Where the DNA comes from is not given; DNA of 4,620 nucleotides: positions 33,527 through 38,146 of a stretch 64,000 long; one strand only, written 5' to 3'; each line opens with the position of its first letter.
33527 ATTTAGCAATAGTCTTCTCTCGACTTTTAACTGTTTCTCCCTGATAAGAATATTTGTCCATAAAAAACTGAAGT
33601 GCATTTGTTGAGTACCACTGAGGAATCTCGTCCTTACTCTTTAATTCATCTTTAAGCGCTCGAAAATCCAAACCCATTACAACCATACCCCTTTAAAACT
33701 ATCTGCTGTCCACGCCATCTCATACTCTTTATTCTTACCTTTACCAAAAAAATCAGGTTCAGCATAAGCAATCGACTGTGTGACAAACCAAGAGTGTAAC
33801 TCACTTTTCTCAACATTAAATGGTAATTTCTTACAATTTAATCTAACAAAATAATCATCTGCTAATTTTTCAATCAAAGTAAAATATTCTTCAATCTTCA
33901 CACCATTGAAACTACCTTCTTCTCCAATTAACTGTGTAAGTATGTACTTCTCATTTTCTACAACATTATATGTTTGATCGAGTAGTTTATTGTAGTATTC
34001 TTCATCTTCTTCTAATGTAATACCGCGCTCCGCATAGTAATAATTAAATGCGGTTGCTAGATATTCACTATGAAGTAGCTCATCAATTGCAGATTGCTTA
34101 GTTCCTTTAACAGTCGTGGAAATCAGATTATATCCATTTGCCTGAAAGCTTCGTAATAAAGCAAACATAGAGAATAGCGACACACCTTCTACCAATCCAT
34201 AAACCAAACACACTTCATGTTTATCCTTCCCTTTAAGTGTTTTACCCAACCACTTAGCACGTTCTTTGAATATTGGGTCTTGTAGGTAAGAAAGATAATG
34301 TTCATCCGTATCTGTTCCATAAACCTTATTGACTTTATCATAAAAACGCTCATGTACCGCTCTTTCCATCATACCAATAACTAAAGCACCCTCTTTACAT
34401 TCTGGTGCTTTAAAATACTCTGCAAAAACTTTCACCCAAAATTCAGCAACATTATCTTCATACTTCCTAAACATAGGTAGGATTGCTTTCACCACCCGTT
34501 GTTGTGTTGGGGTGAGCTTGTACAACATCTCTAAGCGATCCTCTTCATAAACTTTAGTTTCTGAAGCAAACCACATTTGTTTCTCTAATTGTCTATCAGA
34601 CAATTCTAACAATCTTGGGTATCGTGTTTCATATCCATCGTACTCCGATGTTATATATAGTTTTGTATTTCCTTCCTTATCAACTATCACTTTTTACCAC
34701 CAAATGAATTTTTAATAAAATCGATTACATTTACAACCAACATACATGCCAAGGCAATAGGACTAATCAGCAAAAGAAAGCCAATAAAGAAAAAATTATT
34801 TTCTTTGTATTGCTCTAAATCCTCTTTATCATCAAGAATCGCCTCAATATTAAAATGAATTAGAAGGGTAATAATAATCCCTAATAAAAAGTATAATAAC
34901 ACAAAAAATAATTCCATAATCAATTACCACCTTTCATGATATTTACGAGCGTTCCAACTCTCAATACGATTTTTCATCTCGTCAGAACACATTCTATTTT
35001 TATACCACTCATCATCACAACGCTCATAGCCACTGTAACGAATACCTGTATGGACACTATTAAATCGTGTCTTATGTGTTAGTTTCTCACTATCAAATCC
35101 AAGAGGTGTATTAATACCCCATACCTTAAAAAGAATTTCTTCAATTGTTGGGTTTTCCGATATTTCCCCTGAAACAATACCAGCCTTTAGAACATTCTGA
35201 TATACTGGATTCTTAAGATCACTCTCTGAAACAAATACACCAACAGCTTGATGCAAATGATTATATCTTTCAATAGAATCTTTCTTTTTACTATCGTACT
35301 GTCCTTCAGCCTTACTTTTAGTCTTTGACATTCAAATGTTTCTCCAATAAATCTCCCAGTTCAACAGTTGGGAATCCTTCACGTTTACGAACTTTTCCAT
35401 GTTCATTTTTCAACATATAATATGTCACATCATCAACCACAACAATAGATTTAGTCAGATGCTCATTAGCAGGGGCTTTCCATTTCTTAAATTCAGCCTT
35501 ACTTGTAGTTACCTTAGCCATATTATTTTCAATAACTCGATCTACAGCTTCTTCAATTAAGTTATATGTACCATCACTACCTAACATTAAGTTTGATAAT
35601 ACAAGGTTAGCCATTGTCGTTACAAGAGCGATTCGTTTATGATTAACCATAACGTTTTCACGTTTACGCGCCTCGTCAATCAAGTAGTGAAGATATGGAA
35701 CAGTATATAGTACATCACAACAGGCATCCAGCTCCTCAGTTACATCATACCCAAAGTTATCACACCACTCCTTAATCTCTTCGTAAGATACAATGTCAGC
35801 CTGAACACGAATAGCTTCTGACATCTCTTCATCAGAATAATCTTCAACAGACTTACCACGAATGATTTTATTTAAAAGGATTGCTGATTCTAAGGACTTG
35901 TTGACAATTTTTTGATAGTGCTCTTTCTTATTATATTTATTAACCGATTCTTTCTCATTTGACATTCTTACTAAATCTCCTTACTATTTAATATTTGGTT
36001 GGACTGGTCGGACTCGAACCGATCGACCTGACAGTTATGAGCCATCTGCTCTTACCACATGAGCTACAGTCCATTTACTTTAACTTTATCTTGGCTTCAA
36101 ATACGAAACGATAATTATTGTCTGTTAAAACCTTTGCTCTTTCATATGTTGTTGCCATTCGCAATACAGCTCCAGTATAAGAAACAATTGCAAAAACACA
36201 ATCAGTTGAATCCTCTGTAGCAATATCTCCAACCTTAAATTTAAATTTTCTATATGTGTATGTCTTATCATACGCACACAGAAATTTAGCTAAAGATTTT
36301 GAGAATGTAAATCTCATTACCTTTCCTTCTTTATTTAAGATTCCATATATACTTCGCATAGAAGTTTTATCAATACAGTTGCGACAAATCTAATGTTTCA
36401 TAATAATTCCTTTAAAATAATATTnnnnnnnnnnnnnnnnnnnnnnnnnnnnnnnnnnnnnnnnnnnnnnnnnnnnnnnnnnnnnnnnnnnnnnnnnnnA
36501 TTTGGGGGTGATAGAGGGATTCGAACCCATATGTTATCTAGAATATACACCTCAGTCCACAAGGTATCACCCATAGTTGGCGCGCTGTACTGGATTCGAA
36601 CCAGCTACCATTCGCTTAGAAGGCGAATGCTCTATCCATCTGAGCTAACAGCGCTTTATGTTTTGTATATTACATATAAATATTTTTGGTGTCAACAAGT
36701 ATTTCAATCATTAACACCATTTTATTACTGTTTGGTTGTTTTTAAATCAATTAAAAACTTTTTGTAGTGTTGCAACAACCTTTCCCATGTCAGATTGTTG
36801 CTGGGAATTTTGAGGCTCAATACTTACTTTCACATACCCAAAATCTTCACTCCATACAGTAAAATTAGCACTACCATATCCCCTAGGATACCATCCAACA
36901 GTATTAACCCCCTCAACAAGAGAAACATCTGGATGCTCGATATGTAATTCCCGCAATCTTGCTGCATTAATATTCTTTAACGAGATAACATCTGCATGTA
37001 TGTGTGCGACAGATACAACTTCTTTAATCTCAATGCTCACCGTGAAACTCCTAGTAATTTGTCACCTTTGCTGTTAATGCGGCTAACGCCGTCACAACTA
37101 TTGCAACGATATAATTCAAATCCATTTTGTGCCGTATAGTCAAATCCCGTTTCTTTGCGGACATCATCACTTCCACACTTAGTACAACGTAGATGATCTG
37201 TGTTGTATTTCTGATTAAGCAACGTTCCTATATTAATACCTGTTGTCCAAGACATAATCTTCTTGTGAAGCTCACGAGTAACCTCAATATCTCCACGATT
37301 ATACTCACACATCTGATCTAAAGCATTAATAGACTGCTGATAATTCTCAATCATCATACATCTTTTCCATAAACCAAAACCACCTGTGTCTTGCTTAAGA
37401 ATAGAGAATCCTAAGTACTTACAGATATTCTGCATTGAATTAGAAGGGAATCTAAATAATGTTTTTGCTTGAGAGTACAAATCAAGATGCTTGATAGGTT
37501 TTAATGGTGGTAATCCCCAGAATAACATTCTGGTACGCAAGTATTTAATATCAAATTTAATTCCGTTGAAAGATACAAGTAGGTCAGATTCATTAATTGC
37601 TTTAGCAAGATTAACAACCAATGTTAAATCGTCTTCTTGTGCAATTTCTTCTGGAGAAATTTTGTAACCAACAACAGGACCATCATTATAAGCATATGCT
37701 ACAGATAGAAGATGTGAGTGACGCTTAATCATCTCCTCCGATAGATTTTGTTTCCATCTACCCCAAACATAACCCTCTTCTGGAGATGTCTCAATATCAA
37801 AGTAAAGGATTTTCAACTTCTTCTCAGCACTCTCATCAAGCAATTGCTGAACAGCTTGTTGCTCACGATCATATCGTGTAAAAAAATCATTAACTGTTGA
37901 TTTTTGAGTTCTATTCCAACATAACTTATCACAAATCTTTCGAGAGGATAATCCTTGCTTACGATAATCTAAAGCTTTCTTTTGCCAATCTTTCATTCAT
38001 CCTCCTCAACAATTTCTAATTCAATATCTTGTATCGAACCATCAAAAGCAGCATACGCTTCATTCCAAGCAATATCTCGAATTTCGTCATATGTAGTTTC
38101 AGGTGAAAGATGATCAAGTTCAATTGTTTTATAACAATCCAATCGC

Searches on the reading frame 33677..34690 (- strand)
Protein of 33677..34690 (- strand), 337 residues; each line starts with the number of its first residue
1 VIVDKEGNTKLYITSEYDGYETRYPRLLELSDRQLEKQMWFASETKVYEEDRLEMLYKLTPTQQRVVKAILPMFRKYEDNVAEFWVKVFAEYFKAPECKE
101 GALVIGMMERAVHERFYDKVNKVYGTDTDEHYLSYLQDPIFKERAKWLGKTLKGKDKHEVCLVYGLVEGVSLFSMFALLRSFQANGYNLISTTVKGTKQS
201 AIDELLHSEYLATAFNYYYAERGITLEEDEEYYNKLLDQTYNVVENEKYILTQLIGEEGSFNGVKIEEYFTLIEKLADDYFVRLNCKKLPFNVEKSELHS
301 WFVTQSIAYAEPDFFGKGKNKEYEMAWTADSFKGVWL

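Call 16: search_protein_families(library=pfam, proteins=[window:33677-34690:-], max_evalue=0.01)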
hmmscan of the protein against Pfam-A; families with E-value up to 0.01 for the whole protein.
window:33677-34690:- (337 aa): 2 families
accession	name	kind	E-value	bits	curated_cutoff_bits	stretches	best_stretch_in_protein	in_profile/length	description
PF00268.27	Ribonuc_red_sm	-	9.5e-29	101.1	33.6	1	23-293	8-276/281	Ribonucleotide reductase, small chain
PF21693.2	SWT1_3rd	-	0.0078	16.8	27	0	77-99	41-63/117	Transcriptional protein SWT1, C-terminal domain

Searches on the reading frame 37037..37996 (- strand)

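Call 17: search_protein_families(library=phrogs, proteins=[window:37037-37996:-], max_evalue=0.001)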
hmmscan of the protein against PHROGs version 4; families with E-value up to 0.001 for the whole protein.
window:37037-37996:- (319 aa): 3 families
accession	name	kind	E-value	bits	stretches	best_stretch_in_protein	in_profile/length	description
phrog_403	-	DNA, RNA and nucleotide metabolism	1.6e-75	255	1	2-308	4-304/321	DNA polymerase exonuclease subunit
phrog_17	-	DNA, RNA and nucleotide metabolism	8.1e-15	54.9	1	48-250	657-827/1445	DNA polymerase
phrog_192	-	DNA, RNA and nucleotide metabolism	7e-05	23.3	1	112-199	161-248/397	DNA polymerase exonuclease subunit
